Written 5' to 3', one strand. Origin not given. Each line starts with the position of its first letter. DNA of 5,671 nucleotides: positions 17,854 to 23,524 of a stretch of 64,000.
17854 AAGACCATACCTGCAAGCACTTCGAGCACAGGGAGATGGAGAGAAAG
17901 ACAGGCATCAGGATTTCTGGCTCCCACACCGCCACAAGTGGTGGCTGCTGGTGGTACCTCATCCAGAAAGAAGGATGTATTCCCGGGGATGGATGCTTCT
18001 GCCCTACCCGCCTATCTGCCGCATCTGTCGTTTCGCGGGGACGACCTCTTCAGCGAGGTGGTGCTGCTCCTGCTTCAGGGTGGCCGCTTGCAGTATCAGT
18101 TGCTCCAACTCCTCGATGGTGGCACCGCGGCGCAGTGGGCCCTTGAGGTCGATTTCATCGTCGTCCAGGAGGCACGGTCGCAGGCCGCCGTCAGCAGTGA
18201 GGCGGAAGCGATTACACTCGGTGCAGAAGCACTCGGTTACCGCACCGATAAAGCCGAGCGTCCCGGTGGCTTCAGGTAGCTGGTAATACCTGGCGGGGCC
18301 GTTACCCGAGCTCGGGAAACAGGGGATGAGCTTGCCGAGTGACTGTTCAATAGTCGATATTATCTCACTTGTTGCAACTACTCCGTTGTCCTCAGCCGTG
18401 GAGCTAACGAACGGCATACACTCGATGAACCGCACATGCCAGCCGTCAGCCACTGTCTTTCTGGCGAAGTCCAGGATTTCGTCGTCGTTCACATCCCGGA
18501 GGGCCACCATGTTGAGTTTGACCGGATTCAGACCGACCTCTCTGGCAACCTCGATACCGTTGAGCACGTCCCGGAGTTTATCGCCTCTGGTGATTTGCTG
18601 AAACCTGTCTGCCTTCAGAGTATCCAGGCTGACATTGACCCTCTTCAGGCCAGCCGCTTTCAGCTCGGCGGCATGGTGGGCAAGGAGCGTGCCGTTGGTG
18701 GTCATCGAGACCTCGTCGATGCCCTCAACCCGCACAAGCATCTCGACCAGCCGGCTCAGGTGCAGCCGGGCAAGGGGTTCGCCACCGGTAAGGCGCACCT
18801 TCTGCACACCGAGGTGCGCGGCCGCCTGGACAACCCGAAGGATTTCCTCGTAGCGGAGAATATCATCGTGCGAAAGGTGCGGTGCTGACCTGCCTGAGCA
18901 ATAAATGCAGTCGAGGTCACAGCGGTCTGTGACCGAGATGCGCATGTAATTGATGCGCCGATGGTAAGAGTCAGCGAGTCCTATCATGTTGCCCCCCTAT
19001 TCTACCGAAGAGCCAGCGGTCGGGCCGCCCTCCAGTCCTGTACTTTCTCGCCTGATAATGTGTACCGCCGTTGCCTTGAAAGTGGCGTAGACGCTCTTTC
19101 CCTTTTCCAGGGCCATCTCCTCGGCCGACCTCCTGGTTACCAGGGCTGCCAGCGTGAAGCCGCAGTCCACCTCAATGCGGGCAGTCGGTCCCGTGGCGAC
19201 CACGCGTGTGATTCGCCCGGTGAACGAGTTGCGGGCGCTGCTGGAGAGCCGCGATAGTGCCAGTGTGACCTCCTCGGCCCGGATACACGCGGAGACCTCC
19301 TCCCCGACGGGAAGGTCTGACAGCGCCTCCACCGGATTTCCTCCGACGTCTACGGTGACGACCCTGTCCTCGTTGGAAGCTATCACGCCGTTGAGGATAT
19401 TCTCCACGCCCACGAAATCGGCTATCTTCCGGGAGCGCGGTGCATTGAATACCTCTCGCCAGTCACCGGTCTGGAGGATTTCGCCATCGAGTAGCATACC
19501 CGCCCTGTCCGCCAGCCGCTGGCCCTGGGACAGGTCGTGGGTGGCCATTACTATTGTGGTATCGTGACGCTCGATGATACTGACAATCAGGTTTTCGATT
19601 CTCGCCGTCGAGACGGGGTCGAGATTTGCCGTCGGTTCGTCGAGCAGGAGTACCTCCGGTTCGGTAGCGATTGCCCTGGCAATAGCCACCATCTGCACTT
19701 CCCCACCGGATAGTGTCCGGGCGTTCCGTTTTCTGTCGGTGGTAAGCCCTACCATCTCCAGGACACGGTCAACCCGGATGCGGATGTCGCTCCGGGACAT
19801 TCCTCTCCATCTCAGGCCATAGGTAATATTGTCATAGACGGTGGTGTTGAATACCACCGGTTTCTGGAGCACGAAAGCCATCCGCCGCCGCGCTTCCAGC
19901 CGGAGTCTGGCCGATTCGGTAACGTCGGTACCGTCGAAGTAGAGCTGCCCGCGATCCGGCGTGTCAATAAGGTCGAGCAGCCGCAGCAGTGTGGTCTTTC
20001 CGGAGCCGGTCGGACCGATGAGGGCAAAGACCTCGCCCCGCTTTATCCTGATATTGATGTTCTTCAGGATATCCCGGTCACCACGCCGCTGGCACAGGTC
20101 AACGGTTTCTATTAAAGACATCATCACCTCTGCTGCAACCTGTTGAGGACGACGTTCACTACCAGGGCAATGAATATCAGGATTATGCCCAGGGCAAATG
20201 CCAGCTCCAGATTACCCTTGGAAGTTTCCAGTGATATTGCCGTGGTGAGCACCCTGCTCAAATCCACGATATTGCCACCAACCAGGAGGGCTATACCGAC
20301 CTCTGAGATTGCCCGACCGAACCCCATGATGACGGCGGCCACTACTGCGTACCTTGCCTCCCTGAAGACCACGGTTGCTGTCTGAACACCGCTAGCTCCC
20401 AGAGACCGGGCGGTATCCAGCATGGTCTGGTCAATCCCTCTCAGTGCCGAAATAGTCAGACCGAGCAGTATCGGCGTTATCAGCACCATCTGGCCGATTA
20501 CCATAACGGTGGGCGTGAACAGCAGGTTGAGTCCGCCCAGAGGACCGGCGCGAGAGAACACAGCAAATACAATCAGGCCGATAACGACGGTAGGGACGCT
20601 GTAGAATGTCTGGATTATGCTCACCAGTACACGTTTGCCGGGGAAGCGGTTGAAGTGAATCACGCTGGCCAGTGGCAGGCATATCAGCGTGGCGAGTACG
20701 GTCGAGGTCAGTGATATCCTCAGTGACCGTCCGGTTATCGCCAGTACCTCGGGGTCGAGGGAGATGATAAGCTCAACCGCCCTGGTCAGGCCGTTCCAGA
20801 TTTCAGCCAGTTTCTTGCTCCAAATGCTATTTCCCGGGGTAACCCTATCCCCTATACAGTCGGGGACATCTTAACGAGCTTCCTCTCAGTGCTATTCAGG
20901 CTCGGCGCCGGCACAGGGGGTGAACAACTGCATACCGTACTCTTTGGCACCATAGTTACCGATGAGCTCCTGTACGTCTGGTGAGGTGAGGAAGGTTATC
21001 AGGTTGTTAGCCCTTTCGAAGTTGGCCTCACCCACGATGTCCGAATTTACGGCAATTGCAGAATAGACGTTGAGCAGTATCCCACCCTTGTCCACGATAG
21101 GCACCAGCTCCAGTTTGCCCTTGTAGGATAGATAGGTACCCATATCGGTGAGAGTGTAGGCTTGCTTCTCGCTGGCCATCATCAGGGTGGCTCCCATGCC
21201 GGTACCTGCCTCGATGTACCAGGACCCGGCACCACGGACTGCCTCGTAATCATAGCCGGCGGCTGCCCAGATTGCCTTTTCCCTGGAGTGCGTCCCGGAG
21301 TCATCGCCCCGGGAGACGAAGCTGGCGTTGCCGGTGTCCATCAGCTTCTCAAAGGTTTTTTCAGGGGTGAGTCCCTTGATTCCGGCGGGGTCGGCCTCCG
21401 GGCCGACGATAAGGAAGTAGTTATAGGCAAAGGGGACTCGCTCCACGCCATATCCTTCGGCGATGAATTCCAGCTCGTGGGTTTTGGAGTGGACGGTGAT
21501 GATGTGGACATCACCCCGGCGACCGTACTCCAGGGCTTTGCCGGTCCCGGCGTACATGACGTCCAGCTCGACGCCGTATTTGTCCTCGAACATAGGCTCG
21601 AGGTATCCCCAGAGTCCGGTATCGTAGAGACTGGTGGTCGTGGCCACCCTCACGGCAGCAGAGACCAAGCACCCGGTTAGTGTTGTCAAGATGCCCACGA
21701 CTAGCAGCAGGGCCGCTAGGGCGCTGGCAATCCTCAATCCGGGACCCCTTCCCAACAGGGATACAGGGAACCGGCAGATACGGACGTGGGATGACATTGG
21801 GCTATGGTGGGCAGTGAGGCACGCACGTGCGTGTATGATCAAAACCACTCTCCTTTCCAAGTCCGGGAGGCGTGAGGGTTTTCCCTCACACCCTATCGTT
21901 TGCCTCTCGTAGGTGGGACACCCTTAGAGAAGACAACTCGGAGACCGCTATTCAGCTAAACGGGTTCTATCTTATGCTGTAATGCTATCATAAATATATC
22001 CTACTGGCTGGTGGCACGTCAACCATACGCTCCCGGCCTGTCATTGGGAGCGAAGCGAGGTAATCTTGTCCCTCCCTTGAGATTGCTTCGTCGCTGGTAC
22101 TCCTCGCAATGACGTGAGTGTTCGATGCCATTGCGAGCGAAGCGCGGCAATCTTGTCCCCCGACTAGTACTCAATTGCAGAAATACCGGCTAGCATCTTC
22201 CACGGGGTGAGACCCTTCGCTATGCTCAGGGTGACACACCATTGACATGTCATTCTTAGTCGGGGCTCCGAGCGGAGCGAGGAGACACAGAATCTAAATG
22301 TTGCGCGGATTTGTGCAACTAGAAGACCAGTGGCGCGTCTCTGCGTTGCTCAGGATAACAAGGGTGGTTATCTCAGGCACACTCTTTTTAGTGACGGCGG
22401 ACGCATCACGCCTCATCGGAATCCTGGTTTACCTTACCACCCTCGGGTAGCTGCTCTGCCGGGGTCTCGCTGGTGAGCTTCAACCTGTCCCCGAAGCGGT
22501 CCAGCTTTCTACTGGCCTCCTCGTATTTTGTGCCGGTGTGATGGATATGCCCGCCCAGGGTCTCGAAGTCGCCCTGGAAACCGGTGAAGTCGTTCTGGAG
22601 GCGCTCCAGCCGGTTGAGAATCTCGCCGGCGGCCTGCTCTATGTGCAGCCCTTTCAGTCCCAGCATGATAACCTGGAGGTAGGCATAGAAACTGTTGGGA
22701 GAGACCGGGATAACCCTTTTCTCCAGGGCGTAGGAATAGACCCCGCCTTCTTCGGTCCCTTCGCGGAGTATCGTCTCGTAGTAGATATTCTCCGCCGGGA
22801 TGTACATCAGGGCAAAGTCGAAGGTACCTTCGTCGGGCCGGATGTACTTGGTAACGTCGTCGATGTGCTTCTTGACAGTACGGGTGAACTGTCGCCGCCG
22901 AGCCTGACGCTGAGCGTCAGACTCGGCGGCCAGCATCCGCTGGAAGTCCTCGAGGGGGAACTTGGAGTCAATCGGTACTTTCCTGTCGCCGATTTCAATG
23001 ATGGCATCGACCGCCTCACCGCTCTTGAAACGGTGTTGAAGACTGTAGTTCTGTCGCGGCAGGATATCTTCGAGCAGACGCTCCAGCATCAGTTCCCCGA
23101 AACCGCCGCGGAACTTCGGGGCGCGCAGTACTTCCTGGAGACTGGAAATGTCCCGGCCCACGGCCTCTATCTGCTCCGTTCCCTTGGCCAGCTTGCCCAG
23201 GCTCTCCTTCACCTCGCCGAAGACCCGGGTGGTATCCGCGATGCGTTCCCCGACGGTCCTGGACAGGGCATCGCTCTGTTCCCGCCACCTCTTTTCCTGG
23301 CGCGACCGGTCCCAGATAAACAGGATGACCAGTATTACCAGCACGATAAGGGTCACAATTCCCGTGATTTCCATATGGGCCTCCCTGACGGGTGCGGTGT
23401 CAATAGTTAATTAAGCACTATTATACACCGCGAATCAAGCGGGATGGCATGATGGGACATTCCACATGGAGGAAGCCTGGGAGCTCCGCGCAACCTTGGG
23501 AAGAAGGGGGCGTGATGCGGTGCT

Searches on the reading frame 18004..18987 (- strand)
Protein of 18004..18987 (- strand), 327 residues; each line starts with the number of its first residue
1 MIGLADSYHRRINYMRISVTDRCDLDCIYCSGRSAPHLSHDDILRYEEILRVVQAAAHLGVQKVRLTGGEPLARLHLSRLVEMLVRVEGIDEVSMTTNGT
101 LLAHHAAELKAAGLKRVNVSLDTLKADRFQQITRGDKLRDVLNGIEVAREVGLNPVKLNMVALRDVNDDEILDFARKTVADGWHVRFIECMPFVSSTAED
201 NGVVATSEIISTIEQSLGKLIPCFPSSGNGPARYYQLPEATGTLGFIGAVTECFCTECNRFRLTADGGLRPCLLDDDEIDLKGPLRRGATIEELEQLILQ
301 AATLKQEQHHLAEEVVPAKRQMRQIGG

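Call 11: search_protein_families(library=pfam, max_evalue=0.00001, proteins=[window:18004-18987:-])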
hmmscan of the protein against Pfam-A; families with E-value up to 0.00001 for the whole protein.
window:18004-18987:- (327 aa): 3 families
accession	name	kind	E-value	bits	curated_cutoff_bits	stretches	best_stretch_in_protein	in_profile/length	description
PF04055.27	Radical_SAM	-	2.3e-36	125.9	29.5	1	17-176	1-164/166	Radical SAM superfamily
PF06463.18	Mob_synth_C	-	1.5e-31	109.5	37.4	1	184-310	2-127/128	Molybdenum Cofactor Synthesis C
PF13353.11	Fer4_12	-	2.2e-06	28.4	22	1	22-123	14-115/137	4Fe-4S single cluster domain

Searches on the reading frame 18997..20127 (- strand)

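Call 11: search_protein_families(library=pfam, max_evalue=0.00001, proteins=[window:18997-20127:-])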
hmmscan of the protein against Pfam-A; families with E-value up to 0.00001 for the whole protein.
window:18997-20127:- (376 aa): 4 families
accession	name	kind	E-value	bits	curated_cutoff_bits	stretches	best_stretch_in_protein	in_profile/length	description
PF00005.33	ABC_tran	-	1.6e-33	116.7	25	1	21-167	1-137/137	ABC transporter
PF03459.23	TOBE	-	2.4e-17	63.4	22.3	1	296-357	1-64/64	TOBE domain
PF13304.12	AAA_21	-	7.5e-13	49.6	27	1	125-199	224-300/304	AAA domain, putative AbiEii toxin, Type IV TA system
PF08402.16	TOBE_2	-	2.2e-06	28.1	21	1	281-357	2-75/76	TOBE domain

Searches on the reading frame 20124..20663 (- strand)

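Call 11: search_protein_families(library=pfam, max_evalue=0.00001, proteins=[window:20124-20663:-])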
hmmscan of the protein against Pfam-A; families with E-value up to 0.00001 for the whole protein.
window:20124-20663:- (179 aa): 1 family
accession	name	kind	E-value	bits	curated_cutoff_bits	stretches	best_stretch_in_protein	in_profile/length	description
PF00528.27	BPD_transp_1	-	1.6e-15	57.8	26.4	1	7-179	14-181/184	Binding-protein-dependent transport system inner membrane component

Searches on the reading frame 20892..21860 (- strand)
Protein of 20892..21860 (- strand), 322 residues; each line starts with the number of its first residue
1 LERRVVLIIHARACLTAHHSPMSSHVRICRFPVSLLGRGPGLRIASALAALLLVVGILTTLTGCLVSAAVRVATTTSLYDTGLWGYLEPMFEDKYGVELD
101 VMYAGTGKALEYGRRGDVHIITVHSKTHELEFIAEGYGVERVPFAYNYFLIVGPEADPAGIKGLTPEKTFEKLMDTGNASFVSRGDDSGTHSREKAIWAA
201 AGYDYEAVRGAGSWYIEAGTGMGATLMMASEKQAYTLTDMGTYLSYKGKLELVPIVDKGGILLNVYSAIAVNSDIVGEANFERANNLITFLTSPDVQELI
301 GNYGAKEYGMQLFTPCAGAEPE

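Call 11: search_protein_families(library=pfam, max_evalue=0.00001, proteins=[window:20892-21860:-])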
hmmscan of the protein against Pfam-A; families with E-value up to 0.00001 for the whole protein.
window:20892-21860:- (322 aa): 2 families
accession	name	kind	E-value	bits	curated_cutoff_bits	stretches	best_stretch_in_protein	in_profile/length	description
PF12849.12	PBP_like_2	-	3.2e-33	116.1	27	1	72-272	13-247/267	PBP superfamily domain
PF13531.11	SBP_bac_11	-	1.9e-08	34.8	25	1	90-304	19-225/227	Bacterial extracellular solute-binding protein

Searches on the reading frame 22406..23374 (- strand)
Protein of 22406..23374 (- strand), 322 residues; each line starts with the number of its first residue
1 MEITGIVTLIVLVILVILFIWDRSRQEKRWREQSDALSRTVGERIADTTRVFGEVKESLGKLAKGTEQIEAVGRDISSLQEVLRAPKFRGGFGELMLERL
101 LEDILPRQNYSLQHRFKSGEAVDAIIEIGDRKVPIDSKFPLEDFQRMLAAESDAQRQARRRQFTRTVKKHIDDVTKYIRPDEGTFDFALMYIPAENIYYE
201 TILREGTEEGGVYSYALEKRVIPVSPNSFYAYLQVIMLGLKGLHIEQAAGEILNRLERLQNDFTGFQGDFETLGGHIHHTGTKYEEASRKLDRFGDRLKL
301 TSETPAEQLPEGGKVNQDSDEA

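Call 11: search_protein_families(library=pfam, max_evalue=0.00001, proteins=[window:22406-23374:-])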
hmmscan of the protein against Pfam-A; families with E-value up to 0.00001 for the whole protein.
window:22406-23374:- (322 aa): 1 family
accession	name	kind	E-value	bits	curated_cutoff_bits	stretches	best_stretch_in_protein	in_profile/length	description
PF02646.22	RmuC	-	9.4e-56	189.5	26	1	30-292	10-271/291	RmuC family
